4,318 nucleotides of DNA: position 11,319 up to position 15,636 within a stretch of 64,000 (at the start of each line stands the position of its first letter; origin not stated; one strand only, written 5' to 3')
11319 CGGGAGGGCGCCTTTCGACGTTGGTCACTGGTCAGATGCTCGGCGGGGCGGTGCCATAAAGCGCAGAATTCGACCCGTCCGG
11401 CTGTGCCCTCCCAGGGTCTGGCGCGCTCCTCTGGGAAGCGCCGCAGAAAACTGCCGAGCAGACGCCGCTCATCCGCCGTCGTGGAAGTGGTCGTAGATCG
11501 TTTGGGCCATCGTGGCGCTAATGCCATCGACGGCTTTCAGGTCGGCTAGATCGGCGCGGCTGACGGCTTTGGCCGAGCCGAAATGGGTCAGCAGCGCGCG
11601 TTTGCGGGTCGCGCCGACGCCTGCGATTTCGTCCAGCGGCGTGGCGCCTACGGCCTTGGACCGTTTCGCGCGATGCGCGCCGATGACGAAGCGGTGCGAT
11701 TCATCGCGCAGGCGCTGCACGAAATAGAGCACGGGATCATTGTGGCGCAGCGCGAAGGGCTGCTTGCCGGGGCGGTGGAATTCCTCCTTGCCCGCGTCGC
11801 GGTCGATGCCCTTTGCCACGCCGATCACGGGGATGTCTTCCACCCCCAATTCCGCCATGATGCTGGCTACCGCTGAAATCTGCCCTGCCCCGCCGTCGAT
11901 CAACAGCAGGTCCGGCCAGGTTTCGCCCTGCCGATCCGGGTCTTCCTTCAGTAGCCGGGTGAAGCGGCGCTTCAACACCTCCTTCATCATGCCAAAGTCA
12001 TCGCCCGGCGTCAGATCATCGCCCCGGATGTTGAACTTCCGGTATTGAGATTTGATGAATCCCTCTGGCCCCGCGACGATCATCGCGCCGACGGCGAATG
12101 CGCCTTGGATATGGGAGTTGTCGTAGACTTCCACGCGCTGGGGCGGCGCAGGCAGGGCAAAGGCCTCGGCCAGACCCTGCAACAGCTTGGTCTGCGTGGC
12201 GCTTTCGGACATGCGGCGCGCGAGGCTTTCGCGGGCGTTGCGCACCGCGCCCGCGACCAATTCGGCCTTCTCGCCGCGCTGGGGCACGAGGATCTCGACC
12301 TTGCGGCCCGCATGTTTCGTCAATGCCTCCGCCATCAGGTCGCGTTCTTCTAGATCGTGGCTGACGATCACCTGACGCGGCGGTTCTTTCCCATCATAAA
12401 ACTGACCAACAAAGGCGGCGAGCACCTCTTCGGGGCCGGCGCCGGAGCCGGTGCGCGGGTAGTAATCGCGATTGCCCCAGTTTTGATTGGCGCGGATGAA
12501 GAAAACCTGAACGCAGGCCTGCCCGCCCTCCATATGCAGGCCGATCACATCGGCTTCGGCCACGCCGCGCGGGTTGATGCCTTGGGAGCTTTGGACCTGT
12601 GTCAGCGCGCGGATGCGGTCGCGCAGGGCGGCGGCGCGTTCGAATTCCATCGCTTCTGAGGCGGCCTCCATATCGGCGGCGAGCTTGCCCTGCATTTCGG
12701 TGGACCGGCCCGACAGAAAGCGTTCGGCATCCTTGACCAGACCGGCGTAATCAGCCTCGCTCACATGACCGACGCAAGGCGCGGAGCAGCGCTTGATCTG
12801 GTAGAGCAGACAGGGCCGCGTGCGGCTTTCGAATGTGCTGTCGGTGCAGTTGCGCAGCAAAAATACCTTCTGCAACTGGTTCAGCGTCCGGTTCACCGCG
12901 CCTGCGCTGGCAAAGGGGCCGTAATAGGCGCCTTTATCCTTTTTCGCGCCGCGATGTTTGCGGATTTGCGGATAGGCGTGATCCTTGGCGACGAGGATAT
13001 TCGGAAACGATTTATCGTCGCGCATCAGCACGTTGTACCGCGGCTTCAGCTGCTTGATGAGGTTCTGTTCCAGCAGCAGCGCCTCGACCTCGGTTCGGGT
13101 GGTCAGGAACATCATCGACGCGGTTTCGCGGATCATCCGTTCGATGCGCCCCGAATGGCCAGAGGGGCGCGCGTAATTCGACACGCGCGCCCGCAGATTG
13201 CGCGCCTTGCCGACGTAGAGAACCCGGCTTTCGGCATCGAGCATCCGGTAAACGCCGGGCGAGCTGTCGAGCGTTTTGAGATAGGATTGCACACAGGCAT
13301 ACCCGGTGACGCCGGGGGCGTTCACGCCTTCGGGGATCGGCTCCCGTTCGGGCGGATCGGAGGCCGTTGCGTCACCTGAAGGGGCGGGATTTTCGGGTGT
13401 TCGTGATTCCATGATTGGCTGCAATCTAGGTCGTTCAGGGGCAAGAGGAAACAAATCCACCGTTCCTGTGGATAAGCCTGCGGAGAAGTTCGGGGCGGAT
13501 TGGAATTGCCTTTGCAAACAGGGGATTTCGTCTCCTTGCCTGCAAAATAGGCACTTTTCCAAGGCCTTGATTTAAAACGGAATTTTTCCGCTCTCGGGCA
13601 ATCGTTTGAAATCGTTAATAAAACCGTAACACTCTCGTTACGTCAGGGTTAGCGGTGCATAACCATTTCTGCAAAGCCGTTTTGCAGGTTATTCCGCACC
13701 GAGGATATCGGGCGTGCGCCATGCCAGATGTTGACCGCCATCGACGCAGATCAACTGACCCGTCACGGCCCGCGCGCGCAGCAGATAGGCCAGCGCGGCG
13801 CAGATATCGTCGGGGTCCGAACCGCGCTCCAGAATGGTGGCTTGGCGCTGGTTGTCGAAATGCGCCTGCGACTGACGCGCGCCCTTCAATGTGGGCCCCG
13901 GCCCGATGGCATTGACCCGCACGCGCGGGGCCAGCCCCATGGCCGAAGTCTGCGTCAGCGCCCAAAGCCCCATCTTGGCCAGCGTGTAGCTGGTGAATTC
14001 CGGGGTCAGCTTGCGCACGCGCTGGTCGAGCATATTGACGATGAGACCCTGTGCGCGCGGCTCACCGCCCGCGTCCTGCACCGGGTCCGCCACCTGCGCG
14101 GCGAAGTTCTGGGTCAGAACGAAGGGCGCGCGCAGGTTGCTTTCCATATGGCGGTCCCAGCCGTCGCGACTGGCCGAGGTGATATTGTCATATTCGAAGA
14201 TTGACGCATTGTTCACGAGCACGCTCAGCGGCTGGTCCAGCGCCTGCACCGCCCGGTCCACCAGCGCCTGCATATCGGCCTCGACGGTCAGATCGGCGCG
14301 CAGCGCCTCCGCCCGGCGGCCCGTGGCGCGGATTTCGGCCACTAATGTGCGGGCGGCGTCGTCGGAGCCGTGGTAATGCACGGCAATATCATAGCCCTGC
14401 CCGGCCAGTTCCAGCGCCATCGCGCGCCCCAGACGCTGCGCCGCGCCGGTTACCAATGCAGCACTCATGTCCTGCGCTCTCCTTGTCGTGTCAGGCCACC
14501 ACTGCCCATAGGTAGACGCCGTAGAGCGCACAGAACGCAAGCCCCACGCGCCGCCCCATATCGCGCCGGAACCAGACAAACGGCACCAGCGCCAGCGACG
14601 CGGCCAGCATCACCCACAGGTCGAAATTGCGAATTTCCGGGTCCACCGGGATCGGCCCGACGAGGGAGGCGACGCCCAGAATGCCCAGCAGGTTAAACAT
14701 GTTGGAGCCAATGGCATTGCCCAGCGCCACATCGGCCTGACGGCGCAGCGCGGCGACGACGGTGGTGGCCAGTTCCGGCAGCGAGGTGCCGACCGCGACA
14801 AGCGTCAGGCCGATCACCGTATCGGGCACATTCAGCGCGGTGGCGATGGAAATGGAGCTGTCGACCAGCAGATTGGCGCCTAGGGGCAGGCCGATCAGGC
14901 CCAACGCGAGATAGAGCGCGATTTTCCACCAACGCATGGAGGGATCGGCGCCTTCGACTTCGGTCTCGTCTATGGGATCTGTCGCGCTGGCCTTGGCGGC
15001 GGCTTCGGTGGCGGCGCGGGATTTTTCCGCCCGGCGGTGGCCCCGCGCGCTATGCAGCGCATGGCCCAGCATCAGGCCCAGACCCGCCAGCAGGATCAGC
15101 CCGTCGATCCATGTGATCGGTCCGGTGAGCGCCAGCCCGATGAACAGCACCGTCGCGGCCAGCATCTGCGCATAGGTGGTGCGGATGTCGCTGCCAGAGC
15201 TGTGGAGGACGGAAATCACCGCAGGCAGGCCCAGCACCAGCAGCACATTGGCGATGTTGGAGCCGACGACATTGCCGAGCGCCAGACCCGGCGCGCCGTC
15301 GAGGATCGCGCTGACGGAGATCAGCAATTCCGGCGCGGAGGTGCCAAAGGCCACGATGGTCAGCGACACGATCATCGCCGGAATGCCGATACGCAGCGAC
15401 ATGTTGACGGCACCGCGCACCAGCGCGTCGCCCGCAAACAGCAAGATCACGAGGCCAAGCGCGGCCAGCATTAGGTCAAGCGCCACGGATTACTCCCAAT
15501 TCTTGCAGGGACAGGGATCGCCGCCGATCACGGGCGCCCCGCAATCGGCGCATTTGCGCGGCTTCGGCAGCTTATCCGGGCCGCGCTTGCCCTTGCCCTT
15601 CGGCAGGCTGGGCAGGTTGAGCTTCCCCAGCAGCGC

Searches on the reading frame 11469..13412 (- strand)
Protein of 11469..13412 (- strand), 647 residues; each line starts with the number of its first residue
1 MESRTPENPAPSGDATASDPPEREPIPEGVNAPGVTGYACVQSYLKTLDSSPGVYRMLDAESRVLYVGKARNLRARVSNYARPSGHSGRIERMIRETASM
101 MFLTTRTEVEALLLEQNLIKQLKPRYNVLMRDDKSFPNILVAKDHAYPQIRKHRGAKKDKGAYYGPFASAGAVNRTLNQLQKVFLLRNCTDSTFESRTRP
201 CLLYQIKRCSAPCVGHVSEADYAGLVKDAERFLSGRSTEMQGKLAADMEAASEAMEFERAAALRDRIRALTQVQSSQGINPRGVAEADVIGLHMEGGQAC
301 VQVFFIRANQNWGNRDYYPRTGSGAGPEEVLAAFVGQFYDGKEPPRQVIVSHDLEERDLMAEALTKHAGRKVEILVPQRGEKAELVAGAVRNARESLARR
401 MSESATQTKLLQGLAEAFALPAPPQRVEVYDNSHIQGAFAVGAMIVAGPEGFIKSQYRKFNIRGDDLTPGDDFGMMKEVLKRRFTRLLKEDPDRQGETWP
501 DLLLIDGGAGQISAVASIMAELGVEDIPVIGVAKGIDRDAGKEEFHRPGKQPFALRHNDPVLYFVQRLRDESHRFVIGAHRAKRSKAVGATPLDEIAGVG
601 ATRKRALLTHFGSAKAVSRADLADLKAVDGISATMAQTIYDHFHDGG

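Call 43: find_related_loci(query=window:11469-13412:-, collection=genome_contigs, flank=1500)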
Query window:11469-13412:- (647 aa) in genome_contigs; peptide patterns used: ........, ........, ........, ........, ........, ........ (x = any residue, [..] = any of these).
600 stretches matched a pattern (row limit reached: there are more); 593 encode a relative of the query (tblastn E <= 1e-3); the best 80 are kept; 80 distinct loci.
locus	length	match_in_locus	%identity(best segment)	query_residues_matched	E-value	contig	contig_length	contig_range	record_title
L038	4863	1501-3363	81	19-647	0e+0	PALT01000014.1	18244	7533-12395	MAG: Rhodovulum sp. isolate SAT37 MHASMcontig_736843, whole genome shotgun sequence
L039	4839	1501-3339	83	35-647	0e+0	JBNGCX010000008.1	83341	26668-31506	MAG: Paracoccaceae bacterium isolate E05-011 bin83_IDBA_re-assembly_contigs.fa-8, whole genome shotgun sequence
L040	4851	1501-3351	81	31-647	0e+0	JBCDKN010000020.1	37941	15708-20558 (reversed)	MAG: Pseudomonadota bacterium isolate P01_H01_bin.60 k141_1711612_length_37941_cov_20.9905, whole genome shotgun sequenc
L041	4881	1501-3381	79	21-647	0e+0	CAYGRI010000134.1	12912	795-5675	MAG TPA_asm: uncultured Maritimibacter sp. isolate ERP117304_co3_248 genome assembly, contig: NODE_6784_length_12912_cov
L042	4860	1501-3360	80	28-647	0e+0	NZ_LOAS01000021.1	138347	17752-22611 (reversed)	Aliiruegeria sabulilitoris strain GJMS-35 contig21, whole genome shotgun sequence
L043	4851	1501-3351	81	30-647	0e+0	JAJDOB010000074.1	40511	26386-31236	MAG: Rhodobacter sp. isolate MASabin.1 k141_1972412, whole genome shotgun sequence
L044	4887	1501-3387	77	14-645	0e+0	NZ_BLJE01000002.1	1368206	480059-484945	Litoreibacter roseus strain K6 sequence02, whole genome shotgun sequence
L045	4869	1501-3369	79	16-647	0e+0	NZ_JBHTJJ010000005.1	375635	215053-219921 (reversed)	Ruegeria arenilitoris strain CCUG 62412 GCM70027500_2, whole genome shotgun sequence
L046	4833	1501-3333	80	37-647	0e+0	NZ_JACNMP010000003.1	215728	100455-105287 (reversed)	Pseudaestuariivita rosea strain H15 Scaffold3_1, whole genome shotgun sequence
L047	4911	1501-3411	78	6-647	0e+0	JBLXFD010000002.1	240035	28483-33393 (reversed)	MAG: Rhodobacter sp. isolate ET02-07 T02maxbin_out.021RE.5K@2, whole genome shotgun sequence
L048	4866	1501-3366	79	14-645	0e+0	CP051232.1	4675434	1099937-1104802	MAG: Maritimibacter sp. isolate ih11 chromosome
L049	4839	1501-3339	80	35-647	0e+0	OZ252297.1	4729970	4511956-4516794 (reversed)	MAG: Paracoccaceae bacterium isolate 56077a24-75a3-496f-9d86-128c8c0e4c3c genome assembly, chromosome: 1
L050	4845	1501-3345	80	33-647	0e+0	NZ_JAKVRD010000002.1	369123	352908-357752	Shimia aestuarii strain AMM-P-2 contig00002, whole genome shotgun sequence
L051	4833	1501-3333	82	36-647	0e+0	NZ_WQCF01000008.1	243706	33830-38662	Ruegeria atlantica strain HKCCD6218 NODE_8, whole genome shotgun sequence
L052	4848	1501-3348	79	25-647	0e+0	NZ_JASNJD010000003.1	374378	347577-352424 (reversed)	Pseudodonghicola flavimaris strain IC7 NODE_3_length_374378_cov_64.264602, whole genome shotgun sequence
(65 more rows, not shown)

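Call 68: search_protein_families(library=ncbifam, proteins=[window:11469-13412:-], max_evalue=1e-8)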
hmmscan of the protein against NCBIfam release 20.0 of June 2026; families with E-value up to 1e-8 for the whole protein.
window:11469-13412:- (647 aa): 14 families
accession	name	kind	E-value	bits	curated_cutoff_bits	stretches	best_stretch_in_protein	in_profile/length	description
TIGR00194.1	uvrC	equivalog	2.3e-162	541.6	285.45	1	43-621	3-571/574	excinuclease ABC subunit UvrC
NF001824.0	PRK00558.1-5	equivalog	2.1e-150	502.2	451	1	48-644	14-645/652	excinuclease ABC subunit UvrC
NF011263.0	PRK14669.1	equivalog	2.2e-130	436.1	1108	1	43-644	5-603/624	excinuclease ABC subunit C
NF011260.0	PRK14666.1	equivalog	9e-126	421.3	649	2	45-356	6-319/698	excinuclease ABC subunit C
NF011262.0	PRK14668.1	equivalog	6.6e-115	384.6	544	1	41-641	6-575/577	excinuclease ABC subunit C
NF011261.0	PRK14667.1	equivalog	2.7e-94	316.7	818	1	44-641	9-563/567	excinuclease ABC subunit C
NF011266.0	PRK14672.1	equivalog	1.3e-76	258.4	1504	2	49-356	19-322/691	excinuclease ABC subunit C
NF011264.0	PRK14670.1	equivalog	2e-68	231.1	1021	1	45-638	12-584/602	excinuclease ABC subunit C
NF005906.0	PRK07883.1-4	equivalog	1.3e-65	221.8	495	1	44-388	208-549/563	DEDD exonuclease domain-containing protein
NF005907.0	PRK07883.1-5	equivalog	1.1e-42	146.3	454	1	47-275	226-456/584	DEDD exonuclease domain-containing protein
NF005905.0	PRK07883.1-3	equivalog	8.2e-32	110.5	508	1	45-274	220-447/581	DEDD exonuclease domain-containing protein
NF005904.0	PRK07883.1-2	equivalog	2.4e-30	105.4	969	1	45-271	226-453/584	DEDD exonuclease domain-containing protein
NF007833.0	PRK10545.1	equivalog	2.2e-19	69.7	367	1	42-230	25-210/289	excinuclease Cho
NF005903.0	PRK07883.1-1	equivalog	4.7e-19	68.3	1038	1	42-273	239-467/642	DEDD exonuclease domain-containing protein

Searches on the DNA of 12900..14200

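Call 15: search_rna_families(source=window, start=12900, end=14200, threshold=evalue, max_evalue=1)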
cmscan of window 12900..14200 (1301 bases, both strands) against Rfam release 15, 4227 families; matches with E-value up to 1: 1.
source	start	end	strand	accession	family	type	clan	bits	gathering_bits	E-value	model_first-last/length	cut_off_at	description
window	13164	13263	-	RF02949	Cupriavidus-1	Gene; sRNA;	-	23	45.5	0.89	1-78/78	no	Cupriavidus-1 RNA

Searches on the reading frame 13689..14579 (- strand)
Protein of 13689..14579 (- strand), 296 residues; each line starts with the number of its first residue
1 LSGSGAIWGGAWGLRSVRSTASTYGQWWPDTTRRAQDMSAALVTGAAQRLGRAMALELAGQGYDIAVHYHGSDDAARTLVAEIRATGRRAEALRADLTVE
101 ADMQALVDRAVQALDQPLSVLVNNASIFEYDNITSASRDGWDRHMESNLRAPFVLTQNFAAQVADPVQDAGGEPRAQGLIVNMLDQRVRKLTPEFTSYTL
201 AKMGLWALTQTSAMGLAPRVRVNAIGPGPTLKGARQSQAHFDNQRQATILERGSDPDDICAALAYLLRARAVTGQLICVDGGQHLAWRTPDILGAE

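Call 68: search_protein_families(library=ncbifam, proteins=[window:13689-14579:-], max_evalue=1e-8)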
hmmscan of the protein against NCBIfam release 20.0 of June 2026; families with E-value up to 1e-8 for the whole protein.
window:13689-14579:- (296 aa): 163 families (the best 25 are shown)
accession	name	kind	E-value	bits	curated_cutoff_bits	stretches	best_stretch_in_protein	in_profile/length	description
NF006597.0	PRK09134.1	equivalog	6.4e-110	366.5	281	1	32-294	6-258/261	SDR family oxidoreductase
NF006598.0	PRK09135.1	equivalog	5.9e-50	170.2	288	1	37-285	5-247/249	pteridine reductase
NF012208.0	SDR_dihy_bifunc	exception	2.5e-39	135.2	325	1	41-285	1-233/233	bifunctional dihydropteridine reductase/dihydrofolate reductase TmpR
NF005559.1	PRK07231.1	subfamily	9e-36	123.6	215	1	40-283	6-247/249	glucose 1-dehydrogenase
TIGR02685.1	pter_reduc_Leis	equivalog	7.2e-35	120.4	321.7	1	40-286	3-265/267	pteridine reductase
NF009386.0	PRK12745.1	equivalog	1.1e-32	113.2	250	1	38-285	5-256/259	3-ketoacyl-ACP reductase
NF009384.0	PRK12743.1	equivalog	4.5e-32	111.3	264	1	37-286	5-250/258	SDR family oxidoreductase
NF005873.0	PRK07814.1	equivalog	9e-32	110.5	346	1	37-283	9-251/263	SDR family oxidoreductase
NF005066.0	PRK06483.1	equivalog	2.5e-31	108.9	249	1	39-285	6-238/239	dihydromonapterin reductase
NF004200.0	PRK05653.1-5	equivalog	1.9e-30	106.2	273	1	39-282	3-240/242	3-oxoacyl-ACP reductase FabG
NF009466.0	PRK12826.1-2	subfamily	1.9e-30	106.1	222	1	40-284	5-245/248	3-oxoacyl-ACP reductase FabG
TIGR01830.1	3oxo_ACP_reduc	equivalog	3.2e-30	105.6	297.75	1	41-282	1-237/239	3-oxoacyl-[acyl-carrier-protein] reductase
NF053807.1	RhamDHLra1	equivalog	5.1e-30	105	400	1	40-284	6-248/252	L-rhamnose 1-dehydrogenase Lra1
NF005853.0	PRK07774.1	equivalog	8.6e-30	103.9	303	1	39-283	7-246/250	SDR family oxidoreductase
NF006493.1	PRK08936.1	subfamily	1.2e-29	103.4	420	1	40-283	9-250/261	glucose-1-dehydrogenase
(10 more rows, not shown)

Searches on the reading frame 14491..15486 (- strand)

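Call 68: search_protein_families(library=ncbifam, proteins=[window:14491-15486:-], max_evalue=1e-8)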
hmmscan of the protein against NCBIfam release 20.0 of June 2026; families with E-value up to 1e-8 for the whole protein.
window:14491-15486:- (331 aa): 6 families
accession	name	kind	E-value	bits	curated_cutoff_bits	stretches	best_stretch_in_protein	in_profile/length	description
TIGR00367.1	TIGR00367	hypoth_equivalog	3.5e-67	226.7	179.65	1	6-325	6-312/312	calcium/sodium antiporter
NF008005.0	PRK10734.1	equivalog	2.9e-59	200.9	432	1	1-326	1-313/325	calcium/sodium antiporter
TIGR00845.1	caca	equivalog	1.7e-13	49.3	679.85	0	205-276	764-836/921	sodium/calcium exchanger 1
TIGR00846.1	caca2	superfamily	2e-13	49.9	317.45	1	170-277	211-317/372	calcium/proton exchanger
TIGR00927.1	2A1904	subfamily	7.9e-12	43.7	710.1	0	214-267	1072-1125/1209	K+-dependent Na+/Ca+ exchanger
TIGR00378.1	cax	equivalog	6.5e-10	38.7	211.15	0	173-298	191-318/349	calcium/proton exchanger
